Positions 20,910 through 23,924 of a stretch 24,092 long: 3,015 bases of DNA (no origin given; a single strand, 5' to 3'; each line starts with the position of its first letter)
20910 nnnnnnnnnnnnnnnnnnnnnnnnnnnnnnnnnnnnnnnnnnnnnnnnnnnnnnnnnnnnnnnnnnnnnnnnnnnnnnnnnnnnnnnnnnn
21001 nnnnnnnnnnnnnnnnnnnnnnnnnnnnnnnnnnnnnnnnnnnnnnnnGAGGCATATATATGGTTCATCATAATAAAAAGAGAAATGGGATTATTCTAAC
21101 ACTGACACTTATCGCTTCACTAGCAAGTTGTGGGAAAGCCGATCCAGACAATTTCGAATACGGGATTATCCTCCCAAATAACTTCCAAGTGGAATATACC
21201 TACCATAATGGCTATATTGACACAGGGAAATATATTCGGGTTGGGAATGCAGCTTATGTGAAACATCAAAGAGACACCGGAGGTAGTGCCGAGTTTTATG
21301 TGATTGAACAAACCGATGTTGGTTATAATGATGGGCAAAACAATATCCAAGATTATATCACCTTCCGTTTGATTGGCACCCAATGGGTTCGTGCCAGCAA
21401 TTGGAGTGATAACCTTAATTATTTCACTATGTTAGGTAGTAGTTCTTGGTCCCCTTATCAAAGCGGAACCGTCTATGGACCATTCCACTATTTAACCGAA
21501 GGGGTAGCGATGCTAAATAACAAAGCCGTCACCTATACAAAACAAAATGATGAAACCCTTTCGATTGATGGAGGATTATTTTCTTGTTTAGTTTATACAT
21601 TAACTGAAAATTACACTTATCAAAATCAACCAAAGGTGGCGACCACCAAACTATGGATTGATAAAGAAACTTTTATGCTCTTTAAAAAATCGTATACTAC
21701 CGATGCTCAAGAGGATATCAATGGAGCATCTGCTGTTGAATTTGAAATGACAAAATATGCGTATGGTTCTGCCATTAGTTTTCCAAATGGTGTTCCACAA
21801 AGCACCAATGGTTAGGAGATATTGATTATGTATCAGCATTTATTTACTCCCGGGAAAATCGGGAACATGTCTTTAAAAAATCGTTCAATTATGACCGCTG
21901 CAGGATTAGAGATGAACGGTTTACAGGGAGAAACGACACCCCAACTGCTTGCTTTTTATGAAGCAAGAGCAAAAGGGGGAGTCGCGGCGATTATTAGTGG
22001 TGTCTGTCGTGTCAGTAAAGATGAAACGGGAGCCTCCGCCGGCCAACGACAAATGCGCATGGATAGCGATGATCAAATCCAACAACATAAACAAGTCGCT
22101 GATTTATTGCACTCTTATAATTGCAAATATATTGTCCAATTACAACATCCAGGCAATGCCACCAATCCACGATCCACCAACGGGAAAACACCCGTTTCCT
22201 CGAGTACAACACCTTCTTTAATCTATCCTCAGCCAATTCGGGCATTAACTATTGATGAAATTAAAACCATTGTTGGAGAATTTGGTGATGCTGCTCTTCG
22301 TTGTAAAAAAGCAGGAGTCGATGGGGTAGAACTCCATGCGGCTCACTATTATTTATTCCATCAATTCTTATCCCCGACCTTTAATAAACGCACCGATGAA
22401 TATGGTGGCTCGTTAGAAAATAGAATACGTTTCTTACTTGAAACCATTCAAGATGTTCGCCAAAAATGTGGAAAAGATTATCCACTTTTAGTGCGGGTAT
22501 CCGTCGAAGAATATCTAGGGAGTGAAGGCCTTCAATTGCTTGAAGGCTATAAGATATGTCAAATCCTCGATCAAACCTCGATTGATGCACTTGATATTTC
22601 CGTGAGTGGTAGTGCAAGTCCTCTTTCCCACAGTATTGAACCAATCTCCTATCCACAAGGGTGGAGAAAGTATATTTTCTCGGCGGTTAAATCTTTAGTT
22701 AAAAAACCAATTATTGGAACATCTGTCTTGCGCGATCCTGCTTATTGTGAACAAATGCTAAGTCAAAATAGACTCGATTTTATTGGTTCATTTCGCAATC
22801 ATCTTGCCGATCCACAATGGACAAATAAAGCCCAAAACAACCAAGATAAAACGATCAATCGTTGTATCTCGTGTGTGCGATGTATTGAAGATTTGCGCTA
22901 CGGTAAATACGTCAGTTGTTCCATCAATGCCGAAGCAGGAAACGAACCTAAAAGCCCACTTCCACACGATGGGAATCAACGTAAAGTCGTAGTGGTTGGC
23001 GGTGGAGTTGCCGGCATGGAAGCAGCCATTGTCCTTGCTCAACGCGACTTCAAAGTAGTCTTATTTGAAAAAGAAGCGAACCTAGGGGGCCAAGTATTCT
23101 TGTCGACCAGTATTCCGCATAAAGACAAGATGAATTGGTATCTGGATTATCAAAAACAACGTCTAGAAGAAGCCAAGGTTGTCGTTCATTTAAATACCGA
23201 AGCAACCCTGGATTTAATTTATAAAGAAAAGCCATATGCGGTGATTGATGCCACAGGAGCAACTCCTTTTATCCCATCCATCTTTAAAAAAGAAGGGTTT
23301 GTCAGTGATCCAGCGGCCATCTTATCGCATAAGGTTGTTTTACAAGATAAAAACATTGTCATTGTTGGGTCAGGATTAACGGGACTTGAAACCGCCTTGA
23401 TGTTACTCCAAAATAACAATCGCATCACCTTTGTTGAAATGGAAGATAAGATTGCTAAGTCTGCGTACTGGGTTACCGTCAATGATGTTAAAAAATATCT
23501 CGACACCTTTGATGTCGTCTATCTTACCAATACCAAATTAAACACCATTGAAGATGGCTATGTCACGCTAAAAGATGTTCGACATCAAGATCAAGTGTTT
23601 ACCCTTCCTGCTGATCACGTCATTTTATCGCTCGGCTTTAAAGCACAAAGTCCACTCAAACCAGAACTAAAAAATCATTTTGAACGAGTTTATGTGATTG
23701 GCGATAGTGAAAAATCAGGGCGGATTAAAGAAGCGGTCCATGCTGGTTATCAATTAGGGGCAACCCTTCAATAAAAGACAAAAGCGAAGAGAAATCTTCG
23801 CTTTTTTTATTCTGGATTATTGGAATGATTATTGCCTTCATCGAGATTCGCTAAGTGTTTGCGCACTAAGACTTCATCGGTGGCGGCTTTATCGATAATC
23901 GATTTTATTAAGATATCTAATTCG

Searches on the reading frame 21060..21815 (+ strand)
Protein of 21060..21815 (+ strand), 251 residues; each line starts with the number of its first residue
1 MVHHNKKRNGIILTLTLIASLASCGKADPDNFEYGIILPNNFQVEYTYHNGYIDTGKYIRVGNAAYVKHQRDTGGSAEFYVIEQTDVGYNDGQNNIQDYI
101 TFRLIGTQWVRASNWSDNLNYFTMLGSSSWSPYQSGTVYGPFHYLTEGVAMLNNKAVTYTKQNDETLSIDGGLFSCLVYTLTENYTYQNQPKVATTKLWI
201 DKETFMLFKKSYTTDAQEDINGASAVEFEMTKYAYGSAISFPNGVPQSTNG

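Call 10: search_protein_families(library=pfam, proteins=[window:21060-21815:+], max_evalue=0.001)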
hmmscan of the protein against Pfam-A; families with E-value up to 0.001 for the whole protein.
window:21060-21815:+ (251 aa): 0 families

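Call 79: search_protein_families(library=pfam, proteins=[window:21060-21815:+], max_evalue=1)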
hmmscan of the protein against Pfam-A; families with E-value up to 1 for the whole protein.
window:21060-21815:+ (251 aa): 1 family
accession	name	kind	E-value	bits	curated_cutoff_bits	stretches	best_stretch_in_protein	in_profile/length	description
PF16308.10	DUF4950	-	0.024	14.8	25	1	151-220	105-178/191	Domain of unknown function (DUF4950)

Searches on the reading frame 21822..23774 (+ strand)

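Call 11: search_protein_families(library=pfam, proteins=[window:21822-23774:+], max_evalue=0.001)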
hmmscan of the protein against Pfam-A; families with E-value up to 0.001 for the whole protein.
window:21822-23774:+ (650 aa): 17 families
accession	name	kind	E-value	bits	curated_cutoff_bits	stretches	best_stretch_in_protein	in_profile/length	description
PF00724.26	Oxidored_FMN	-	7.2e-66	223.2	27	1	7-341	2-339/342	NADH:flavin oxidoreductase / NADH oxidase family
PF07992.20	Pyr_redox_2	-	1.3e-23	84.3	26.1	1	388-613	2-244/291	Pyridine nucleotide-disulphide oxidoreductase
PF13450.12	NAD_binding_8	-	7.2e-13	49.1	21.9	1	391-426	1-36/68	NAD(P)-binding Rossmann-like domain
PF00070.33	Pyr_redox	-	2.3e-12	47.7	22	2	511-579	1-69/82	Pyridine nucleotide-disulphide oxidoreductase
PF01266.30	DAO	-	4.3e-12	46.7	27.9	1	388-433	1-47/353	FAD dependent oxidoreductase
PF00890.30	FAD_binding_2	-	2.1e-11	44.1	20.4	1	389-429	2-42/414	FAD binding domain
PF12831.13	FAD_oxidored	-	1.8e-09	37.8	27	1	389-425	2-38/416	FAD dependent oxidoreductase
PF13738.12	Pyr_redox_3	-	2.5e-09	37.3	30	1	506-609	161-270/305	Pyridine nucleotide-disulphide oxidoreductase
PF01134.28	GIDA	-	5.1e-09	36.1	22.1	1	388-421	1-34/391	Glucose inhibited division protein A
PF03486.20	HI0933_like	-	5.3e-09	36.3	50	1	388-428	2-42/244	HI0933-like protein Rossmann domain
PF01946.23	Thi4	-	1.4e-08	34.7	26.2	1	388-427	19-59/235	Thi4 family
PF13241.12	NAD_binding_7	-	4.3e-08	34.1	22.1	0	507-569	5-68/104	Putative NAD(P)-binding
PF01262.27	AlaDh_PNT_C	-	9.5e-06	25.6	23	0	387-420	29-62/214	Alanine dehydrogenase/PNT, C-terminal domain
PF13454.12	NAD_binding_9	-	1.5e-05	25.5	21.8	0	390-429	1-44/155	FAD-NAD(P)-binding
PF02737.24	3HCDH_N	-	5.1e-05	23.7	22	0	388-419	1-32/180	3-hydroxyacyl-CoA dehydrogenase, NAD binding domain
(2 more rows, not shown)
